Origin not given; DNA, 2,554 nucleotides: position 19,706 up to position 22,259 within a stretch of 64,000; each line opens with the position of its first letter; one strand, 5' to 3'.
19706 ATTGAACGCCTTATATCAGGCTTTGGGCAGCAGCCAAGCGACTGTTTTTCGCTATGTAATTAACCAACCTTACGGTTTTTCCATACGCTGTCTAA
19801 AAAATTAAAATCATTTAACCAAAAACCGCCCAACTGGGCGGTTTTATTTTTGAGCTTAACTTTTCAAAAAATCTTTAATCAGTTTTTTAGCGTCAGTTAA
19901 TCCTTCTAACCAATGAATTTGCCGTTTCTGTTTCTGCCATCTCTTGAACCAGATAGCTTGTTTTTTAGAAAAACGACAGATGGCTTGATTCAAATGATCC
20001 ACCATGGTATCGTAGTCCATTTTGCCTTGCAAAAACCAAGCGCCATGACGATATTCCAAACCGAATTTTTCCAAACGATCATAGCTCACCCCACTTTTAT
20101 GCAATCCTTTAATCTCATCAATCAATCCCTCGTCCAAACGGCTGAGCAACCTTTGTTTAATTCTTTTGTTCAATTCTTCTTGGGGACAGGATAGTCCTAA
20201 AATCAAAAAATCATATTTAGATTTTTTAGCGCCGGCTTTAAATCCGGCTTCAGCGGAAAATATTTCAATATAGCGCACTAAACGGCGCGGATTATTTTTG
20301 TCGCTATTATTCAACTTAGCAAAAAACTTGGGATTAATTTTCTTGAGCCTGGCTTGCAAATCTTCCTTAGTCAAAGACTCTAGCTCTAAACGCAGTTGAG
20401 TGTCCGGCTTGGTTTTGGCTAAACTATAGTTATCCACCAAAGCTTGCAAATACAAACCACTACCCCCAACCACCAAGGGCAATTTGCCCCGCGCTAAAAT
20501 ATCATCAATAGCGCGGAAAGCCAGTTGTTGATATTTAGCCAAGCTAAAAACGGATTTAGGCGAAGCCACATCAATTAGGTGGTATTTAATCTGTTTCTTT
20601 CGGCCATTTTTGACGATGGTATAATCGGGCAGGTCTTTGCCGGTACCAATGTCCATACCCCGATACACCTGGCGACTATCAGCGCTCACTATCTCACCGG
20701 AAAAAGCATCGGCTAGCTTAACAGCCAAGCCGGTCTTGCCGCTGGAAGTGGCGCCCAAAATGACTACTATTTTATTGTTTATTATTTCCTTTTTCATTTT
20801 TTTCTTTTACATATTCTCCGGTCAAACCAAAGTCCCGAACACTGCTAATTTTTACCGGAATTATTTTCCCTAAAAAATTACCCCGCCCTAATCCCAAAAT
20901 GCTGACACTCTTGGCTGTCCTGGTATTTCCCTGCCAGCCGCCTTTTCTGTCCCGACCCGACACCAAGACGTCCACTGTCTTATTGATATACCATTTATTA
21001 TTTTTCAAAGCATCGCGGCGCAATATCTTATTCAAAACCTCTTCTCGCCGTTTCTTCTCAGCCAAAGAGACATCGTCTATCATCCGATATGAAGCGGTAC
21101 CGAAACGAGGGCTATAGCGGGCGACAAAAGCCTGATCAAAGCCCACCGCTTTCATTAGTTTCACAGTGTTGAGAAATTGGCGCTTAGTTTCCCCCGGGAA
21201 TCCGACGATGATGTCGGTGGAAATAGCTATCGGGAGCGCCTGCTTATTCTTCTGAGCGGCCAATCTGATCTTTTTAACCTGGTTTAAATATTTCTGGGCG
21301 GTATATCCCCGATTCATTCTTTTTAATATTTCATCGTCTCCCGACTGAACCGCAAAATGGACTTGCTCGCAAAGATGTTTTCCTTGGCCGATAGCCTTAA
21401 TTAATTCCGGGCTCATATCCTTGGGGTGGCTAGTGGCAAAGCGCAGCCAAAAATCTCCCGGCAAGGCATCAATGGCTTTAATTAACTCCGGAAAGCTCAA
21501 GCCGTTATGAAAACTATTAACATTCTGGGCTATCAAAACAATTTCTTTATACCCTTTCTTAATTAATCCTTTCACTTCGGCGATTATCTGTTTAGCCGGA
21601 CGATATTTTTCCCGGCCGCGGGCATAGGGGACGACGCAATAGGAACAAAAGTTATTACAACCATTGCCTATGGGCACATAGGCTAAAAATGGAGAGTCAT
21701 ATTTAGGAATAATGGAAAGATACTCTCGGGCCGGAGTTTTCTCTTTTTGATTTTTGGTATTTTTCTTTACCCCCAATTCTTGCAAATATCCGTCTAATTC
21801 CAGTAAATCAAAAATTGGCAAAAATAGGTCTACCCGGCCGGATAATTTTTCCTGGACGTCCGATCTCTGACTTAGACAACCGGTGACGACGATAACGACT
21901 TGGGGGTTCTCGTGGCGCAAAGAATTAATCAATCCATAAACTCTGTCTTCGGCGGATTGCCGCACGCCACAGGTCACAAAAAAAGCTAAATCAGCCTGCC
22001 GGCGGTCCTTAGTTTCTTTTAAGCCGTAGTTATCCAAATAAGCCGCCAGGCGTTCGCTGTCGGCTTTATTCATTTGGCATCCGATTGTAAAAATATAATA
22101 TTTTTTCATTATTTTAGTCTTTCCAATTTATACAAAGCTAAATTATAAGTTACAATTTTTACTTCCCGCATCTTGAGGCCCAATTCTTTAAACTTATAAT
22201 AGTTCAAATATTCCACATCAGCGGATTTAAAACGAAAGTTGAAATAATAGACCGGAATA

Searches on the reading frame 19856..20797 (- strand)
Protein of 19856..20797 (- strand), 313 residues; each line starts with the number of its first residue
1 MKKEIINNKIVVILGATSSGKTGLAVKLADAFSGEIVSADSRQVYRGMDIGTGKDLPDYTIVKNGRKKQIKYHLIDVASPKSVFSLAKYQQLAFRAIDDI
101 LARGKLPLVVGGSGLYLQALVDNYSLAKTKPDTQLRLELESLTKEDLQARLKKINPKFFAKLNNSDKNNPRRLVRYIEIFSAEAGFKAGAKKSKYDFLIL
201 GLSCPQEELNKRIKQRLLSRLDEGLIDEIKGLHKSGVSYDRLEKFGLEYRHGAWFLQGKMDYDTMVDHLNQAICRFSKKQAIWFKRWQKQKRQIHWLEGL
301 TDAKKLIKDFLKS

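Call 53: search_protein_families(library=pfam, proteins=[window:19856-20797:-], max_evalue=0.001)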
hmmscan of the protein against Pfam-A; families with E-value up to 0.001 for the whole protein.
window:19856-20797:- (313 aa): 2 families
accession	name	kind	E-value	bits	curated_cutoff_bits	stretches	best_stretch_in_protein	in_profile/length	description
PF01715.23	IPPT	-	1e-57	196.1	23.6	1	43-286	1-242/243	IPP transferase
PF01745.22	IPT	-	1.8e-06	28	20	1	9-58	2-51/233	Isopentenyl transferase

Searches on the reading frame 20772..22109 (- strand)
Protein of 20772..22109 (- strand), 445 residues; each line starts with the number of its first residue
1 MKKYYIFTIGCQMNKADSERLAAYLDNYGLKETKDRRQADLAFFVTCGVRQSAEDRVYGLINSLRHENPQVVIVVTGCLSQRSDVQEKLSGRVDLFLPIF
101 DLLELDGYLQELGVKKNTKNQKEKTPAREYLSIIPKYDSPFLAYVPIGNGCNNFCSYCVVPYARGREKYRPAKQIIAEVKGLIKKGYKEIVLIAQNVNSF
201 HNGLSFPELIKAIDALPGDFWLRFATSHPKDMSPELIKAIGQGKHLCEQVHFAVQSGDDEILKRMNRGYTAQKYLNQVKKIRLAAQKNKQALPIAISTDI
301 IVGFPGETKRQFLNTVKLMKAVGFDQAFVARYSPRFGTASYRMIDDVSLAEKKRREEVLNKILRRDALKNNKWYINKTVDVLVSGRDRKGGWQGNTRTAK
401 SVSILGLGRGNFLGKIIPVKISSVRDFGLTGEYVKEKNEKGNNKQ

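Call 53: search_protein_families(library=pfam, proteins=[window:20772-22109:-], max_evalue=0.001)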
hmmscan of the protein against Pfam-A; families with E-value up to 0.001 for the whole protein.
window:20772-22109:- (445 aa): 3 families
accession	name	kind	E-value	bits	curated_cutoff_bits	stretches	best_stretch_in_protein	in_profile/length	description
PF04055.27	Radical_SAM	-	1.6e-25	90.6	29.5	1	145-318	1-165/166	Radical SAM superfamily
PF00919.26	UPF0004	-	2.5e-23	82.4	27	1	3-85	1-84/98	Uncharacterized protein family UPF0004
PF01938.26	TRAM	-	2.1e-05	24.7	21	1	372-433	1-60/61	TRAM domain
